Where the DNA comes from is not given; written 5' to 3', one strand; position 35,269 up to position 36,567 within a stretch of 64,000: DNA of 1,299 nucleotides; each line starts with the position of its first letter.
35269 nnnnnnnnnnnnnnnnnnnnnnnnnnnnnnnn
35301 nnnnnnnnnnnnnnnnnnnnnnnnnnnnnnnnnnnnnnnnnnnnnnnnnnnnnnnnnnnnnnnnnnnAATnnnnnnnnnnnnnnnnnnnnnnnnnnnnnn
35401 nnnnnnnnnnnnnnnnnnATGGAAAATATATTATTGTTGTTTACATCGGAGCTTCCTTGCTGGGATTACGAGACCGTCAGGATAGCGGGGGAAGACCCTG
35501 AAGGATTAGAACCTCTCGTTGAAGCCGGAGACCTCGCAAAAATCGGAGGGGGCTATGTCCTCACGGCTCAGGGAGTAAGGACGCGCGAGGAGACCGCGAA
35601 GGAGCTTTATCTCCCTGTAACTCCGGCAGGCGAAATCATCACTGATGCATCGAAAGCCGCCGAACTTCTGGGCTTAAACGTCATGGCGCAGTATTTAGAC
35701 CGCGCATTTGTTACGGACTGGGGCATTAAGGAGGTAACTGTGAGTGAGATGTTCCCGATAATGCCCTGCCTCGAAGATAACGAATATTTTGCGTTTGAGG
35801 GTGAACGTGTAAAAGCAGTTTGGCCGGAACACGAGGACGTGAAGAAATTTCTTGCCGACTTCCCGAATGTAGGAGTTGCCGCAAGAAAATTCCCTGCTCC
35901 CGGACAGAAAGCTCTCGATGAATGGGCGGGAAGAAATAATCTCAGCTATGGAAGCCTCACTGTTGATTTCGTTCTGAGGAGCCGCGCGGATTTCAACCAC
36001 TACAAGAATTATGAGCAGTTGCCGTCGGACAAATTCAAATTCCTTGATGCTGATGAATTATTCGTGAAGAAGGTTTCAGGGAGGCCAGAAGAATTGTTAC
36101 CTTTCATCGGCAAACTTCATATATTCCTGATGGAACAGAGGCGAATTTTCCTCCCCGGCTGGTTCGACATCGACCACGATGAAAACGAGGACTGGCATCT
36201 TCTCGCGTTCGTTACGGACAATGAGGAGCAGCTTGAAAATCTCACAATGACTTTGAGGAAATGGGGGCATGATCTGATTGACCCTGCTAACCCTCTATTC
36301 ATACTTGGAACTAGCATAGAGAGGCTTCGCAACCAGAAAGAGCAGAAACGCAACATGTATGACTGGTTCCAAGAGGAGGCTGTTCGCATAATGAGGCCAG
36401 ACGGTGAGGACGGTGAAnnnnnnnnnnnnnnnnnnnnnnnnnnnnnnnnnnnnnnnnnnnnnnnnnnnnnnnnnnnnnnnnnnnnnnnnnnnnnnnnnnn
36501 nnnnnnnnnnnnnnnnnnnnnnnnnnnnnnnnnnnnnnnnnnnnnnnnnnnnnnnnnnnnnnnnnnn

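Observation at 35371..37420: Tandem paralogues of an unrecognisable ~335-aa acidic protein heading a lipoylation-type module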

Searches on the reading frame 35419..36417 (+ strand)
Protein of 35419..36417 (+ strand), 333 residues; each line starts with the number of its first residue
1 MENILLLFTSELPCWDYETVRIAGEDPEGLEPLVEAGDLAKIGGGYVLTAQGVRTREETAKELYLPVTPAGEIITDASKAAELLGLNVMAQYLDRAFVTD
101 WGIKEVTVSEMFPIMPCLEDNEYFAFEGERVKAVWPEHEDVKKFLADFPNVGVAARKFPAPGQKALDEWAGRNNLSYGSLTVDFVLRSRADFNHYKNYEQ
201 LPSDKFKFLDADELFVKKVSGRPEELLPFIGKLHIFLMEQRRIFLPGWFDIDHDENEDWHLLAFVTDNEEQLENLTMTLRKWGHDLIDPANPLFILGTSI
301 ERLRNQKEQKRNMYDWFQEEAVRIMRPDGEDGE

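Call 4: search_protein_families(library=pfam, proteins=[window:35419-36417:+], max_evalue=1)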
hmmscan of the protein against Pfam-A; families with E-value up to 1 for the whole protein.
window:35419-36417:+ (333 aa): 2 families
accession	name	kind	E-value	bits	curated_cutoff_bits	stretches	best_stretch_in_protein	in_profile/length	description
PF02725.20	Paramyxo_NS_C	-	0.13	12.6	27.8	1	254-329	62-136/178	Non-structural protein C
PF07992.20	Pyr_redox_2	-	0.22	11.3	26.1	1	21-78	208-262/291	Pyridine nucleotide-disulphide oxidoreductase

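Call 5: search_protein_families(library=ncbifam, proteins=[window:35419-36417:+], max_evalue=1)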
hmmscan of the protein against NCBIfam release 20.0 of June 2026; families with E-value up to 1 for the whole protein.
window:35419-36417:+ (333 aa): 0 families

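Call 6: find_homologous_proteins(query=window:35419-36417:+)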
Query window:35419-36417:+ (333 aa): 131 proteins with E <= 0.001 among 3313 candidates; the best 120 are listed.
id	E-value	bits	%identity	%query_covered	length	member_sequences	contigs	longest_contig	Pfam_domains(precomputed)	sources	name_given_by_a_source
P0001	5.3e-209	711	92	100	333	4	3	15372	-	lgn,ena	-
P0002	1.5e-202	690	90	99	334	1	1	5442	-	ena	-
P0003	1.1e-185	635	81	100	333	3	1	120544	-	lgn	-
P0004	2.0e-181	621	79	100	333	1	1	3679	-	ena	-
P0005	6.9e-180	616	78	100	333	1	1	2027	-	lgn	-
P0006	4.5e-178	610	79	100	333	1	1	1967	-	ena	-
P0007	5.5e-176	603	76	100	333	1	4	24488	-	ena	-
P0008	8.9e-175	599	76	96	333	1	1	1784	-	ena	-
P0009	2.6e-173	594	78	100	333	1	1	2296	-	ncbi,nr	ncbi:MAG: hypothetical protein IJU31_01190 [Synergistaceae bacterium]|nr:hypothetical protein [Syner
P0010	4.0e-173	593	75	100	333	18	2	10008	-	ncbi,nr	ncbi:MAG: hypothetical protein IJG34_05375 [Synergistaceae bacterium]|nr:hypothetical protein [Syner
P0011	2.2e-172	591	77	100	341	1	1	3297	-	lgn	-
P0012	2.1e-170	584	75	100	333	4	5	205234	-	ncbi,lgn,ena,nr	ncbi:MAG: hypothetical protein IJ697_03770 [Synergistaceae bacterium]|nr:hypothetical protein [Syner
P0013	3.2e-170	584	75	100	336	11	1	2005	-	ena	-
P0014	8.5e-170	582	76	100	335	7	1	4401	-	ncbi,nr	ncbi:MAG: hypothetical protein IJR27_07710 [Synergistaceae bacterium]|nr:hypothetical protein [Syner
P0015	1.0e-169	582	74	100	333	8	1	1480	-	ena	-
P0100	1.9e-126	440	57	100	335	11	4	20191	-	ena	-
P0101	4.4e-126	439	57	100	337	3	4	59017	-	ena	-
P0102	1.5e-125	437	58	100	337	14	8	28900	-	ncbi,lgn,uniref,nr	ncbi:MAG: hypothetical protein SOY64_09280 [Pyramidobacter sp.]|uniref:hypothetical protein n=1 Tax=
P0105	1.5e-124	434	57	100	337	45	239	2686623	-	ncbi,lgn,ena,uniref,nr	ncbi:hypothetical protein [Pyramidobacter piscolens]|uniref:hypothetical protein n=1 Tax=Pyramidobac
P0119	3.6e-107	377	51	99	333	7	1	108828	-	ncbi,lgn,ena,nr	ncbi:MAG: hypothetical protein IKQ95_04055 [Synergistaceae bacterium]|nr:hypothetical protein [Syner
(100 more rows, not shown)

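Call 7: search_solved_structures(query=window:35419-36417:+, max_evalue=10)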
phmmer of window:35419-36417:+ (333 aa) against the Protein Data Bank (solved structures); distinct sequences matched with E-value up to 10: 7.
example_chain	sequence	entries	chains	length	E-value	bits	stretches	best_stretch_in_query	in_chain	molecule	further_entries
2r0q_C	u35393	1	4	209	0.016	17.5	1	204-326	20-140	Putative transposon Tn552 DNA-invertase bin3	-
5c35_A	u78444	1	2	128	0.026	16.9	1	204-291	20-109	Recombinase Sin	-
5c32_B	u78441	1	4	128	0.053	15.9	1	204-312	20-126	Putative transposon Tn552 DNA-invertase bin3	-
5c31_A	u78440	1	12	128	0.053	15.8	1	204-312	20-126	Sin, putative plasmid resolvase dimer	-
5c34_B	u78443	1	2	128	0.067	15.5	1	204-291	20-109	Putative transposon Tn552 DNA-invertase bin3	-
3pkz_A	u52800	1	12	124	0.17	14.2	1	204-288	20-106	Recombinase Sin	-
9fnk_A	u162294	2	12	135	0.54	12.5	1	109-196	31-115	Anti-sigma-I factor RsgI5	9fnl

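Call 8: search_protein_families(library=phrogs, proteins=[window:35419-36417:+], max_evalue=1)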
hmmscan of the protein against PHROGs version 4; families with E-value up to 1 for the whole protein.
window:35419-36417:+ (333 aa): 1 family
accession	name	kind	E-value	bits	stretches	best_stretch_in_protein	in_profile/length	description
phrog_37994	-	head and packaging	0.34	11.6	1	265-325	67-126/156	virion structural protein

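Call 9: search_protein_families(library=padloc, proteins=[window:35419-36417:+], max_evalue=1)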
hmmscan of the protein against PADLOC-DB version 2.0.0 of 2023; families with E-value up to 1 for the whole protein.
window:35419-36417:+ (333 aa): 0 families

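Call 16: find_related_loci(query=A1, collection=genome_contigs, flank=10000)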
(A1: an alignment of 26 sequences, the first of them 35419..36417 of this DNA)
Query A1 (333 aa) in genome_contigs; peptide patterns used: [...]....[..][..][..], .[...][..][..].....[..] (x = any residue, [..] = any of these).
113 stretches matched a pattern; 25 encode a relative of the query (tblastn E <= 1e-3); 25 distinct loci.
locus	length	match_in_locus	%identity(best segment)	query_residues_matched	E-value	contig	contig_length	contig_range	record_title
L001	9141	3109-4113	76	1-333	4e-175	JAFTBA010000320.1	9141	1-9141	MAG: Synergistaceae bacterium isolate RGIG3655 Goat_Rumen.Co__c2447048, whole genome shotgun sequence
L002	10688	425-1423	75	1-333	5e-175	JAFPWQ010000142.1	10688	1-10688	MAG: Synergistaceae bacterium isolate RGIG1542 Goat_Abomasum-5__c400921, whole genome shotgun sequence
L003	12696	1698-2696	76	1-333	2e-174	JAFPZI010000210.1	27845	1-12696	MAG: Synergistaceae bacterium isolate RGIG1612 Goat_Abomasum.Co__c1969001, whole genome shotgun sequence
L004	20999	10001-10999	75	1-333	5e-174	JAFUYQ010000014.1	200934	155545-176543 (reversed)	MAG: Synergistaceae bacterium isolate RGIG4945 Roe_deer_Rumen-3__c1411, whole genome shotgun sequence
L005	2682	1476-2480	75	1-333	0e+0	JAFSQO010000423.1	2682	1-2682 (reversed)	MAG: Synergistaceae bacterium isolate RGIG3383 Goat_Reticulum.Co__c1858171, whole genome shotgun sequence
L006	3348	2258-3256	71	1-333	5e-177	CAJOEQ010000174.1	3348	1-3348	uncultured Synergistales bacterium isolate Red_deer_3_mag_11 genome assembly, contig: scaffold_58557, whole genome shotg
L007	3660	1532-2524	73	1-330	2e-172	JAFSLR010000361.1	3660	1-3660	MAG: Synergistaceae bacterium isolate RGIG3256 Goat_Reticulum-3__c632095, whole genome shotgun sequence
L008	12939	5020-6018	74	1-333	2e-165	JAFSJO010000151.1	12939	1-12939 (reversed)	MAG: Synergistaceae bacterium isolate RGIG3201 Goat_Reticulum-1__c708218, whole genome shotgun sequence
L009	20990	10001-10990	72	1-331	1e-164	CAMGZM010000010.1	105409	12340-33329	MAG: uncultured Fretibacterium sp. isolate SRR11784288_bin.17_metaWRAP_v1.3_MAG genome assembly, contig: ERZ12202745.53,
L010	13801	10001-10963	72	13-333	8e-164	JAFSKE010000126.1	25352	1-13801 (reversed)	MAG: Synergistaceae bacterium isolate RGIG3217 Goat_Reticulum-2__c553371, whole genome shotgun sequence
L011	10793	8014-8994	71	1-328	3e-162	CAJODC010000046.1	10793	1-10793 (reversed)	uncultured Synergistales bacterium isolate Red_deer_2_mag_118 genome assembly, contig: scaffold_5118, whole genome shotg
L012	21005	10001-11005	71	1-333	2e-162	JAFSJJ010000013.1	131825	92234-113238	MAG: Synergistaceae bacterium isolate RGIG3196 Goat_Reticulum-1__c154343, whole genome shotgun sequence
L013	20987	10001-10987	71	1-330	1e-161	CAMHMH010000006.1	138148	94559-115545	MAG: uncultured Fretibacterium sp. isolate SRR11784282_bin.33_metaWRAP_v1.3_MAG genome assembly, contig: ERZ12202942.52,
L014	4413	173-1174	70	1-333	1e-163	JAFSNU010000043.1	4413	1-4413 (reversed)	MAG: Synergistaceae bacterium isolate RGIG3311 Goat_Reticulum-5__c55576, whole genome shotgun sequence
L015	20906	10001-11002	69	1-333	7e-156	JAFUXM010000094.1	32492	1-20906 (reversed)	MAG: Synergistaceae bacterium isolate RGIG4915 Roe_deer_Rumen-3__c125406, whole genome shotgun sequence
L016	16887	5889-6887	63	1-333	6e-152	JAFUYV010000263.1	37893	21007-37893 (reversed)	MAG: Fretibacterium sp. isolate RGIG4950 Roe_deer_Rumen-3__c352260, whole genome shotgun sequence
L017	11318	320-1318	62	1-333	3e-146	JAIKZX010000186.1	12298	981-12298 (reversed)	MAG: Fretibacterium sp. isolate RUI518 k141_7484016_flag=0_multi=35.9712_len=12298, whole genome shotgun sequence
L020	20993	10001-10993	56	1-331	6e-130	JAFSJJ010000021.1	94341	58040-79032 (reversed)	MAG: Synergistaceae bacterium isolate RGIG3196 Goat_Reticulum-1__c241143, whole genome shotgun sequence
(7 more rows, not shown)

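Call 19: find_encoding_contigs(protein=P0105, flank=10000, max_places=3)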
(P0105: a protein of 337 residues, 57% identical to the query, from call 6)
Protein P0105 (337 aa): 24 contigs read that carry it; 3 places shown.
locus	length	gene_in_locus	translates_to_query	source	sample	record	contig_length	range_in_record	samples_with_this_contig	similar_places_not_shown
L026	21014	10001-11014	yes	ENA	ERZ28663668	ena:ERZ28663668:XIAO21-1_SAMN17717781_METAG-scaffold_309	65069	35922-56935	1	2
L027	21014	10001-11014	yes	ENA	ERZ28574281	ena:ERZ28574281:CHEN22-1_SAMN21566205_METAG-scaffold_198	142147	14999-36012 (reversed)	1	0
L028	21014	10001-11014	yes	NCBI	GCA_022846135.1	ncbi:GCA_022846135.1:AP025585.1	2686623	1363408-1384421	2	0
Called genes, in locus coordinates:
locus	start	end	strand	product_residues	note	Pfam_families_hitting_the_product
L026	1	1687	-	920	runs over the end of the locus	PF27051:TamB_N (faint), PF04357:TamB (faint)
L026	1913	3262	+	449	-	PF01554:MatE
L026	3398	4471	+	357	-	PF07730:HisKA_3 (faint), PF02518:HATPase_c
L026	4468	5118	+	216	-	PF00072:Response_reg, PF00196:GerE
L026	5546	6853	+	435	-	PF09338:Gly_reductase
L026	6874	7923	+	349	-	PF07355:GRDB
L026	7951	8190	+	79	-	-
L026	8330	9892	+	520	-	PF02028:BCCT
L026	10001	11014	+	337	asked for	-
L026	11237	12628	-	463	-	PF01554:MatE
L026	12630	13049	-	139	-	PF01402:RHH_1 (weak), PF08753:NikR_C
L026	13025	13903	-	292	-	PF13529:Peptidase_C39_2 (weak)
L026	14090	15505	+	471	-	PF00206:Lyase_1, PF10415:FumaraseC_C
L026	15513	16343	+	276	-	PF04951:Peptidase_M55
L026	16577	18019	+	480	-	PF01266:DAO, PF04324:Fer2_BFD (weak)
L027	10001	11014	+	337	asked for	-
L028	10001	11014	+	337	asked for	-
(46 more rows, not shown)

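Call 20: find_encoding_contigs(protein=P0119, flank=10000, max_places=2)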
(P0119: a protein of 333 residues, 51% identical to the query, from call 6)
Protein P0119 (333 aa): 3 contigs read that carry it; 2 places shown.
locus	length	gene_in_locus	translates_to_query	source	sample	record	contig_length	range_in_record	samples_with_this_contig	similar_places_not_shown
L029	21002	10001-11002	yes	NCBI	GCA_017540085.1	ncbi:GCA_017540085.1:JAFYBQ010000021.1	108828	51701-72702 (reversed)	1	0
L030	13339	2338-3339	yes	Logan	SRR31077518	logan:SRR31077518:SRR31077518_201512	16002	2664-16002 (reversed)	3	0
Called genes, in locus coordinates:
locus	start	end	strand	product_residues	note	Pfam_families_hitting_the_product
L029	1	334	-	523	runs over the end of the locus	PF05576:Peptidase_S37, PF05577:Peptidase_S28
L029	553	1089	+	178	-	PF02417:Chromate_transp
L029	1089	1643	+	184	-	PF02417:Chromate_transp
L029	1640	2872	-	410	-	PF00375:SDF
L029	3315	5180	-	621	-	PF07973:tRNA_SAD, PF00587:tRNA-synt_2b, PF03129:HGTP_anticodon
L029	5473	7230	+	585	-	PF19864:Radical_SAM_N2, PF04055:Radical_SAM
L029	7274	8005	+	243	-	-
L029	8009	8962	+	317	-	PF03186:CobD_Cbib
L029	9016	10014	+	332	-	-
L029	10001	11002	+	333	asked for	-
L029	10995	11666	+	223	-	PF21948:LplA-B_cat, PF03099:BPL_LplA_LipB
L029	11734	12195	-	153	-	-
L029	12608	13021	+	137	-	PF02675:AdoMet_dc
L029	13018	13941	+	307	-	PF00756:Esterase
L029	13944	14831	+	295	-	PF02219:MTHFR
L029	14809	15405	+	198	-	-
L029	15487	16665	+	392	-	PF00155:Aminotran_1_2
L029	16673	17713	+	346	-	PF02540:NAD_synthase (weak), PF03054:tRNA_Me_trans, PF20259:tRNA_Me_trans_M, PF20258:tRNA_Me_trans_C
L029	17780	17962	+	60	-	PF02963:EcoRI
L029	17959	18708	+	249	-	PF07007:LprI (weak)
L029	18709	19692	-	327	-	PF00852:Glyco_transf_10 (weak)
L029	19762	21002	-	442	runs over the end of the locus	PF00483:NTP_transferase, PF24894:Hexapep_GlmU, PF25084:LbH_EIF2B, PF25087:GMPPB_C (weak), PF25247:LbH_GLGC (faint)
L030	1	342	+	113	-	?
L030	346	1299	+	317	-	PF03186:CobD_Cbib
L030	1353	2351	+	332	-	-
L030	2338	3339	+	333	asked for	-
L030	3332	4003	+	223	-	PF21948:LplA-B_cat, PF03099:BPL_LplA_LipB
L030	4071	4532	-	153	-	-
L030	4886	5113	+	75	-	-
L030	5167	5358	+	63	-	PF02675:AdoMet_dc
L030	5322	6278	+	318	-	PF00756:Esterase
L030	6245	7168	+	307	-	PF02219:MTHFR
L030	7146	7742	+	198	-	-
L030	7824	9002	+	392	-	PF00155:Aminotran_1_2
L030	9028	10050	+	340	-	PF03054:tRNA_Me_trans, PF20259:tRNA_Me_trans_M, PF20258:tRNA_Me_trans_C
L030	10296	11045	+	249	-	PF07007:LprI (weak)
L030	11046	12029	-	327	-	PF00852:Glyco_transf_10 (weak)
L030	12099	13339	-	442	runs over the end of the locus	PF00483:NTP_transferase, PF24894:Hexapep_GlmU, PF25084:LbH_EIF2B, PF25087:GMPPB_C (weak), PF25247:LbH_GLGC (faint)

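Call 21: predict_structure(alignment_id=A1)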
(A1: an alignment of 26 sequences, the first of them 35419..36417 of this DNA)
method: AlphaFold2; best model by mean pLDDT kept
length: 333 residues; sequences in the alignment: 26
mean_pLDDT: 86.5   pTM: 0.87
mean pLDDT of the five models: 86.5, 85.4, 84.9, 84.5, 72.3
residues with pLDDT >= 90: 199; 70-90: 94; 50-70: 30; < 50: 10
segments of 3 or more residues with pLDDT < 50: 248-257
pLDDT, mean of each block of 10 residues (from residue 1): 85 94 93 96 95 94 86 92 94 86 85 92 93 94 89 68 88 91 89 64 76 90 94 92 65 52 96 96 88 90 91 82 83 56
secondary structure, 60 per line:
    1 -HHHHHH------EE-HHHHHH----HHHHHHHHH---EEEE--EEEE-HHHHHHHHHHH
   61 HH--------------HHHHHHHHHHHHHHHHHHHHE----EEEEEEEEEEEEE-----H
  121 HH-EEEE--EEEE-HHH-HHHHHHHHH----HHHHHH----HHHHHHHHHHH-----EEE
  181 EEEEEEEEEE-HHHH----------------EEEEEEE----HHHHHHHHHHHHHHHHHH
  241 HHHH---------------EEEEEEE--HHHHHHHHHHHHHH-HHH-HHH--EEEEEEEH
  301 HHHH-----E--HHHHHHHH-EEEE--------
elements in order: H2-7 H17-22 H27-35 E39-42 E45-48 H50-62 H77-96 E102-114 E124-127 E130-133 H139-147 H152-157 H162-172 E178-190 H192-195 E212-218 H223-244 E260-266 H269-282 E293-299 H300-304 H313-320 E322-325

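Call 22: search_protein_representatives(alignment_id=A1)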
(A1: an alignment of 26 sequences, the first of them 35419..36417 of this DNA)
Query: 26 sequences, 333 profile positions. Proteins with E-value up to 0.001 (for the whole library): 91; up to 1e-10: 62; up to 1e-30: 33. The best 91 are listed.
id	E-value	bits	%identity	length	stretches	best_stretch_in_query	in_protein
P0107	1.7e-166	569.6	-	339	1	1-332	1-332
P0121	4.8e-99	347.9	-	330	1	1-329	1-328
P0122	1.8e-84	300.0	-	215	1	163-333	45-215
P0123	2.6e-75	269.8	-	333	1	1-330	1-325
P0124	1.2e-65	238.1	-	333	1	2-318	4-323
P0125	9.4e-60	218.7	-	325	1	1-322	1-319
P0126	8.2e-59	215.6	-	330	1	3-318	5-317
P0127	4.8e-54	200.0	-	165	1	167-329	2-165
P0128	5.0e-54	199.9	-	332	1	1-328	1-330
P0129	2.0e-53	197.9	-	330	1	1-328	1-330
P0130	1.5e-52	195.0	-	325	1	1-322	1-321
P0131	1.6e-49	185.1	-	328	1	4-320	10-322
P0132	3.2e-49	184.1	-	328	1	3-316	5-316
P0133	3.7e-48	180.6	-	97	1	238-332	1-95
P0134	5.1e-47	176.9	-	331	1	2-326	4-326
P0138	4.7e-45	170.4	-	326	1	2-315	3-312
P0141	8.3e-42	159.7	-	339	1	2-307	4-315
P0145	9.4e-37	143.1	-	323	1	2-321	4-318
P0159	1.4e-24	103.1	-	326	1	4-327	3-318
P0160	5.4e-24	101.2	-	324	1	2-323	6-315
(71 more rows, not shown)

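Call 25: fold_search(model_id=the predicted structure, library=pdb)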
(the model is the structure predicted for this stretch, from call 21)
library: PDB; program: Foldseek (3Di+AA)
matches with E <= 10: 194; with E <= 0.001: 0
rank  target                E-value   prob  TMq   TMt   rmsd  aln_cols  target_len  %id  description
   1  2g7u_B                4.1e-01  0.08  0.15  0.19  18.4       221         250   15  2.3 A structure of putative catechol degradative operon regulator from Rhodococcus sp. RHA1 (released 2006-04-04)
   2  2pex_B                4.6e-01  0.69  0.16  0.35   3.3        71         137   17  Structure of reduced C22S OhrR from Xanthamonas Campestris (released 2007-12-11)
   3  5hsm                  5.5e-01  0.30  0.14  0.31  10.3        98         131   20  CRYSTAL STRUCTURE OF MYCOBACTERIUM TUBERCULOSIS MARR FAMILY PROTEIN RV2887 (released 2017-02-01)
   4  2g7u_C                5.5e-01  0.21  0.15  0.20  15.2       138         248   17  2.3 A structure of putative catechol degradative operon regulator from Rhodococcus sp. RHA1 (released 2006-04-04)
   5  2pex_A                6.2e-01  0.63  0.16  0.35   3.3        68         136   19  Structure of reduced C22S OhrR from Xanthamonas Campestris (released 2007-12-11)
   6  5csk_B                6.2e-01  0.08  0.17  0.04  16.2       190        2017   12  Crystal structure of yeast acetyl-CoA carboxylase, unbiotinylated (released 2015-10-28)
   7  2g7u_A                7.9e-01  0.18  0.15  0.19  15.9       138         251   14  2.3 A structure of putative catechol degradative operon regulator from Rhodococcus sp. RHA1 (released 2006-04-04)
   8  5t7b_A                1.1e+00  0.04  0.12  0.06  15.2       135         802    8  Argonaute-2 - 5'-(E)-vinylphosphonate 2'-O-methyl-uridine modified mrTTR guide RNA complex (released 2016-12-14)
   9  2pfb_A                1.1e+00  0.47  0.16  0.36   3.7        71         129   17  Structure of oxidized OhrR from Xanthamonas campestris (released 2007-12-11)
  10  3r4k_D                1.1e+00  0.16  0.15  0.19  13.2       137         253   14  Crystal structure of a putative ICLR transcriptional regulator (TM1040_3717) from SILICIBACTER SP. TM1040 at 2.46 A re (released 2011-04-13)
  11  4aih_B                1.2e+00  0.20  0.16  0.34  12.8       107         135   19  Crystal structure of RovA from Yersinia in its free form (released 2012-09-12)
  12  6pb3                  1.2e+00  0.03  0.12  0.14  16.2       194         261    8  Structure of Rhizobiales Trip13 (released 2019-12-25)
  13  6wma_A                1.2e+00  0.03  0.14  0.13  19.8       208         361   11  Crystal structure of a soluble variant of full-length human APOBEC3G (pH 7.6) (released 2020-12-23)
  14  2x4h_B                1.3e+00  0.16  0.14  0.34  14.6       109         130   17  Crystal Structure of the hypothetical protein SSo2273 from Sulfolobus solfataricus (released 2010-07-21)
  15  6qnz_B                1.3e+00  0.12  0.19  0.12   5.7       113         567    8  Crystal structure of the site-specific DNA nickase N.BspD6I E418A Mutant (released 2020-03-04)
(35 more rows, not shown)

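Call 26: find_encoding_contigs(protein=P0121, flank=8000, max_places=2)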
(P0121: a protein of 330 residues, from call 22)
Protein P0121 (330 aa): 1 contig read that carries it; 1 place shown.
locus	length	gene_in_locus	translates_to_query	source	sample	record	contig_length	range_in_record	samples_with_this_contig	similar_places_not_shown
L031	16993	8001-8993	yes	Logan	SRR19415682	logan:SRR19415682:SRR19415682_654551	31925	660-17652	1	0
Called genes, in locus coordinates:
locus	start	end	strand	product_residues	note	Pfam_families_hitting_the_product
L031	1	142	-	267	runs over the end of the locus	?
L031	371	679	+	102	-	PF01022:HTH_5, PF12840:HTH_20, PF13412:HTH_24 (weak), PF12802:MarR_2 (weak)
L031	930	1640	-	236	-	PF00106:adh_short, PF13561:adh_short_C2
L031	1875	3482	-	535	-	PF02878:PGM_PMM_I, PF02879:PGM_PMM_II, PF02880:PGM_PMM_III, PF00408:PGM_PMM_IV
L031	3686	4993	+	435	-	PF09338:Gly_reductase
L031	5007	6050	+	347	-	PF07355:GRDB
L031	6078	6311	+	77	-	-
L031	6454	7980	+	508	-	PF02028:BCCT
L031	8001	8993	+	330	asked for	-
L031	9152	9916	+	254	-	PF12838:Fer4_7 (weak), PF13484:Fer4_16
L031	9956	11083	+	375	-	PF07730:HisKA_3, PF02518:HATPase_c, PF13581:HATPase_c_2 (weak)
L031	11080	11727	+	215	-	PF00072:Response_reg, PF00196:GerE, PF08281:Sigma70_r4_2 (weak)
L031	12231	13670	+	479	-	PF02646:RmuC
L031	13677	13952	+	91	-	-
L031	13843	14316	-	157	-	PF12844:HTH_19, PF13560:HTH_31, PF01381:HTH_3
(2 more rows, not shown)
